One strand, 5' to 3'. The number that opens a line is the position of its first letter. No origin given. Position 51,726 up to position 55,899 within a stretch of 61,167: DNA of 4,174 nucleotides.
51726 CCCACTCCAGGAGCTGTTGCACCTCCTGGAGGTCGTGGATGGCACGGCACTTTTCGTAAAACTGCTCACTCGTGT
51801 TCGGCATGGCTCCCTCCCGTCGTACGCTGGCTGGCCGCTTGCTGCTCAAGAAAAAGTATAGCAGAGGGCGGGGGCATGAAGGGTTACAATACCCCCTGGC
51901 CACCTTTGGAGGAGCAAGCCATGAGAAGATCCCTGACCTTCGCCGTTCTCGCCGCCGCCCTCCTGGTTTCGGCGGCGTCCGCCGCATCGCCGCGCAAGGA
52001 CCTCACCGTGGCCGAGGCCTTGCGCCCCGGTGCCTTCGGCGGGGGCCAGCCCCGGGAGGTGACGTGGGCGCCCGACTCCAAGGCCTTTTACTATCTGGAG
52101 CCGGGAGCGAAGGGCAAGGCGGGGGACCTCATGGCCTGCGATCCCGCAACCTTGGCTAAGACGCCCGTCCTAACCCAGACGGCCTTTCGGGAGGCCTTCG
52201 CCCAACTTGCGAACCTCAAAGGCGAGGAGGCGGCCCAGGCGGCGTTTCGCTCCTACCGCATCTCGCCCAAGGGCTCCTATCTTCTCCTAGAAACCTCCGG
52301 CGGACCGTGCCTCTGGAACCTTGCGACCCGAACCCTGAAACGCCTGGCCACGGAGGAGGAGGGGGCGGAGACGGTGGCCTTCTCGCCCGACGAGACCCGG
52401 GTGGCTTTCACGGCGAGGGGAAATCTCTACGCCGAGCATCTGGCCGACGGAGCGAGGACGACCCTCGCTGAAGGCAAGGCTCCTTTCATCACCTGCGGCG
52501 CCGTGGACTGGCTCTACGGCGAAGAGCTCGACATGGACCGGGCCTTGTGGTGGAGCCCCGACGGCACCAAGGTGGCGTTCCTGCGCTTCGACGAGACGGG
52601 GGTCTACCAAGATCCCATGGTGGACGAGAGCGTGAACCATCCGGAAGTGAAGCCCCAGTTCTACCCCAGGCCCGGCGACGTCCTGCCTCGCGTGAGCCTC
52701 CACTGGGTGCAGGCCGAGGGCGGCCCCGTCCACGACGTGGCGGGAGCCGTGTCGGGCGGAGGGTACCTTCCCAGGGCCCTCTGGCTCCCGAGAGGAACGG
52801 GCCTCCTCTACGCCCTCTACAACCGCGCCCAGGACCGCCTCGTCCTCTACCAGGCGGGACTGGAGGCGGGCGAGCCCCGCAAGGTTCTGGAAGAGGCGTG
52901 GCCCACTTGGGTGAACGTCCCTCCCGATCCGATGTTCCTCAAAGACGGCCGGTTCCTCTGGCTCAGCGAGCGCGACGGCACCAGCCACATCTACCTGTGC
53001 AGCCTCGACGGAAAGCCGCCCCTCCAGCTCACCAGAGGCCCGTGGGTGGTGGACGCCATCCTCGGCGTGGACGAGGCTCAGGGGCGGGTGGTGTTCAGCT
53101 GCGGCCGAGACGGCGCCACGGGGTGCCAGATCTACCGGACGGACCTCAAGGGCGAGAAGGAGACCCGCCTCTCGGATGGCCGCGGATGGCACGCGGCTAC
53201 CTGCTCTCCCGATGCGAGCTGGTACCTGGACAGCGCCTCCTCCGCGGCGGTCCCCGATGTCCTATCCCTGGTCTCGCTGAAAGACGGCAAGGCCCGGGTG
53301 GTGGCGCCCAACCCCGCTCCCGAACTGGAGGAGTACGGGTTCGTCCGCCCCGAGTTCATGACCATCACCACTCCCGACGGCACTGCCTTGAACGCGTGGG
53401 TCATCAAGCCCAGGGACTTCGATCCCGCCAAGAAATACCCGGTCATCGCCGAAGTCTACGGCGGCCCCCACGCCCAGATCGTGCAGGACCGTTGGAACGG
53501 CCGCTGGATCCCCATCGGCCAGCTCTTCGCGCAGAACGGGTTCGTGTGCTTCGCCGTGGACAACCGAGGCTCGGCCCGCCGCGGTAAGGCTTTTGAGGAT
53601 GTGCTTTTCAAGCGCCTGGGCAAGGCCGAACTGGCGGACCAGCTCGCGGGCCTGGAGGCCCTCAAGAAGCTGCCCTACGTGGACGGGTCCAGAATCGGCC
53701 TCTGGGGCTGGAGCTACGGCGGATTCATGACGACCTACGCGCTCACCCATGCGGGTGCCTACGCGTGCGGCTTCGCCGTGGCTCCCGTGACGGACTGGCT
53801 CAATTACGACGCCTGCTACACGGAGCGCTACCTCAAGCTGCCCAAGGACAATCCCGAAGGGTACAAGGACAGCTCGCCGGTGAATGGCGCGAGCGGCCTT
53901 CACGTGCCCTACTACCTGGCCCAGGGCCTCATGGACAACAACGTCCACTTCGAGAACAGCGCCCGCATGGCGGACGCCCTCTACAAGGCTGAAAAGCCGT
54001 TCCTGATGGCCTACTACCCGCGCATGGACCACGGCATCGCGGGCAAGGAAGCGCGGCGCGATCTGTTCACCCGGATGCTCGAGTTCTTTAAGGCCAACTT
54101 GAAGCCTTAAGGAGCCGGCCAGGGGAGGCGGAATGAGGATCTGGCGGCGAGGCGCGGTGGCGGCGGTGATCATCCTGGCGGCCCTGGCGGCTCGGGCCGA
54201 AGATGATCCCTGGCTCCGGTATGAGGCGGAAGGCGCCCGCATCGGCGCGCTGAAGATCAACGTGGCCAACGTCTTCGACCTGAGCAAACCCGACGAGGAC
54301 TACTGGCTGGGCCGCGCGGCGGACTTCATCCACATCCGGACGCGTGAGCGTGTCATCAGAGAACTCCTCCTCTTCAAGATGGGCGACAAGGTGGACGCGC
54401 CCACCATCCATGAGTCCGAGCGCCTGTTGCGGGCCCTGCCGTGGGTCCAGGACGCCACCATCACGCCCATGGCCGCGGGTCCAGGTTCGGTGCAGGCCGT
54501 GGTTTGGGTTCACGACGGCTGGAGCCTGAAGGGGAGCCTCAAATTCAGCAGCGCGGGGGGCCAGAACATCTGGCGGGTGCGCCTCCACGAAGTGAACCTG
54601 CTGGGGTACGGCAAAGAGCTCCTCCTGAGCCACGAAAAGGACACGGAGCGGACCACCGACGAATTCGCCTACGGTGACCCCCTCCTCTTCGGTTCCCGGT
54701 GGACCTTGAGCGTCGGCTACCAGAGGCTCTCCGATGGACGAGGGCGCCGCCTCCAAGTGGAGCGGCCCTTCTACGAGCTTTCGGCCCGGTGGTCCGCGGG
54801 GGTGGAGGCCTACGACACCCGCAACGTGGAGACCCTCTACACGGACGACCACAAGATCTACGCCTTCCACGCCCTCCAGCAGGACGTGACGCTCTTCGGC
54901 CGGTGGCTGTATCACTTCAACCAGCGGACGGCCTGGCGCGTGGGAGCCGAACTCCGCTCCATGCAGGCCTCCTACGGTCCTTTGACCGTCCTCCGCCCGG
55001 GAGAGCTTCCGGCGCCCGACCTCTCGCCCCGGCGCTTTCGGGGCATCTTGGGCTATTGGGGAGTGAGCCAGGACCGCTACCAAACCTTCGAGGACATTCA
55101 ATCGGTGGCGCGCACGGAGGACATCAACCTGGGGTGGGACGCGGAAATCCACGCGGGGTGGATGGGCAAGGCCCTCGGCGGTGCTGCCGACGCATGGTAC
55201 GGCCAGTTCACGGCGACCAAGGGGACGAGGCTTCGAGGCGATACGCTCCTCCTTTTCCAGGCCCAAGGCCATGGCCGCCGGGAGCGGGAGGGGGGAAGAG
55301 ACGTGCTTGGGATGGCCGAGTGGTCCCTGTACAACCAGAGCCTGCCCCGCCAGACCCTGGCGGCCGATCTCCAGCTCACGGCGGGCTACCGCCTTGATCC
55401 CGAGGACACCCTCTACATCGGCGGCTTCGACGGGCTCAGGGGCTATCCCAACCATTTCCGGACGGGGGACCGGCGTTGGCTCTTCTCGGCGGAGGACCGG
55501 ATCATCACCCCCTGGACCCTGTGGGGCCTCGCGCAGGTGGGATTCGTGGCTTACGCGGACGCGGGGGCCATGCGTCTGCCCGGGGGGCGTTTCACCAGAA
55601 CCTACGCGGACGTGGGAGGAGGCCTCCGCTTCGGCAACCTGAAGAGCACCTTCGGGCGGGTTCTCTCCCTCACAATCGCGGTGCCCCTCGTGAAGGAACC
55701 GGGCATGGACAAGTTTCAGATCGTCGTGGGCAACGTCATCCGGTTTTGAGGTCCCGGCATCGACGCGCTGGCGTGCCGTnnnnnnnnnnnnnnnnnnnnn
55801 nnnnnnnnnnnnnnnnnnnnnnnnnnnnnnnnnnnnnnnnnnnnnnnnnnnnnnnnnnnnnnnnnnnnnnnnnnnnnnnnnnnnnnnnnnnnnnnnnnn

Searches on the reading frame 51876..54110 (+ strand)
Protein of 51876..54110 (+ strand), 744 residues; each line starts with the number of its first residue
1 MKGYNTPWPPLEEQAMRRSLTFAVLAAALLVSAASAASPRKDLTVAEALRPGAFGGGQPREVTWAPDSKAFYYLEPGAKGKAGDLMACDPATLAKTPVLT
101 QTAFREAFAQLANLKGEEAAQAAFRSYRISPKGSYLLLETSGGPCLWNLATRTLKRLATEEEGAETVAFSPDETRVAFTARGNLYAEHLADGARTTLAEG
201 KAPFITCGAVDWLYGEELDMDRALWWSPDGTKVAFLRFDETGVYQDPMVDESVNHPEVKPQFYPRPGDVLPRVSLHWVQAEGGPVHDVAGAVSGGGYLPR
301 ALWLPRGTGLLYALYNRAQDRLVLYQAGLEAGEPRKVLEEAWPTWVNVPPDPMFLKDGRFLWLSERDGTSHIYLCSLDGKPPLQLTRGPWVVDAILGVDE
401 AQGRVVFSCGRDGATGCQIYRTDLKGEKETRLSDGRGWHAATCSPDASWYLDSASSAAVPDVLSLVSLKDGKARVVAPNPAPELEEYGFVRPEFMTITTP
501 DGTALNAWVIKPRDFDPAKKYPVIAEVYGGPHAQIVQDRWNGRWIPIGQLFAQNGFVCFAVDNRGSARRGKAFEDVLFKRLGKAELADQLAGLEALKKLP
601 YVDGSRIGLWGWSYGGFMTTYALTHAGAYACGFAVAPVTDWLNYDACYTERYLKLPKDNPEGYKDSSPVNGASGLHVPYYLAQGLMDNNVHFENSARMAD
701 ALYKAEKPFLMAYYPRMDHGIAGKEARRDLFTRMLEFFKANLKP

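Call 7: search_protein_families(library=ncbifam, proteins=[window:51876-54110:+], max_evalue=0.01)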
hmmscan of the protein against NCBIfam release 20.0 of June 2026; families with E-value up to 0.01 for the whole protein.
window:51876-54110:+ (744 aa): 6 families
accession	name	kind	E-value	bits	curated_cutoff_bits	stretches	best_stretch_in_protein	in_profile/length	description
NF053518.1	DipepPtdsDpp5Prph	equivalog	5e-30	104.6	900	1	416-636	321-538/655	dipeptidyl-peptidase Dpp5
NF033523.0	lasso_peptidase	equivalog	8.2e-20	71.1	400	1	402-739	287-634/638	Atxe2 family lasso peptide isopeptidase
TIGR02800.1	propeller_TolB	equivalog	4.2e-07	29.3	343.15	1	303-445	198-332/418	Tol-Pal system beta propeller repeat protein TolB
NF007511.0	PRK10115.1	equivalog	0.00024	19.7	1313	1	438-630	363-549/686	oligopeptidase B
NF002183.0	PRK01029.1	equivalog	0.00035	19.7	405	0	331-385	269-322/429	Tol-Pal system protein TolB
NF047920.1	lactonase_UilS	equivalog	0.0015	18.3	400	1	550-622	47-115/285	UilS family quorum-quenching N-acyl-homoserine lactonase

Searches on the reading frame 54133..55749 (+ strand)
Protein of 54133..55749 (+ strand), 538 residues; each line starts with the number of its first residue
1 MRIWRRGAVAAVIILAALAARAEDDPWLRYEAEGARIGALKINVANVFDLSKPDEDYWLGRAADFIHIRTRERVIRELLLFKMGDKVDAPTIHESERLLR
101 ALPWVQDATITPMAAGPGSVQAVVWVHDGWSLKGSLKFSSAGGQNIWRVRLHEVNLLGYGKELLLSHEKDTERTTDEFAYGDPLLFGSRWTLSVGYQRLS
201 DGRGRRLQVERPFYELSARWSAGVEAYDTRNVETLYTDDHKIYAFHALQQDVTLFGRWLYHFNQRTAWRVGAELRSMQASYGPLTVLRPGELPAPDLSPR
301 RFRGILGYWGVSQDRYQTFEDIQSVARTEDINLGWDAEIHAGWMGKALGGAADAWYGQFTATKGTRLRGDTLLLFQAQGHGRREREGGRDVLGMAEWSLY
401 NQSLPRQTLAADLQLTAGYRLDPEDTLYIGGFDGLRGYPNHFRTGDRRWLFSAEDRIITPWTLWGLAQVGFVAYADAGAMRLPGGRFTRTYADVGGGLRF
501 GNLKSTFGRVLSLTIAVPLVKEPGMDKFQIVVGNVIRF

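Call 7: search_protein_families(library=ncbifam, proteins=[window:54133-55749:+], max_evalue=0.01)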
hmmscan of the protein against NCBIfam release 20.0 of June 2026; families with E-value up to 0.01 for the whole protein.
window:54133-55749:+ (538 aa): 1 family
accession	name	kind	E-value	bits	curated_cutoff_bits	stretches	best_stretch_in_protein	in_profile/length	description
TIGR03303.1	OM_YaeT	equivalog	5.4e-08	31.7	297.15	1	69-198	334-465/741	outer membrane protein assembly factor BamA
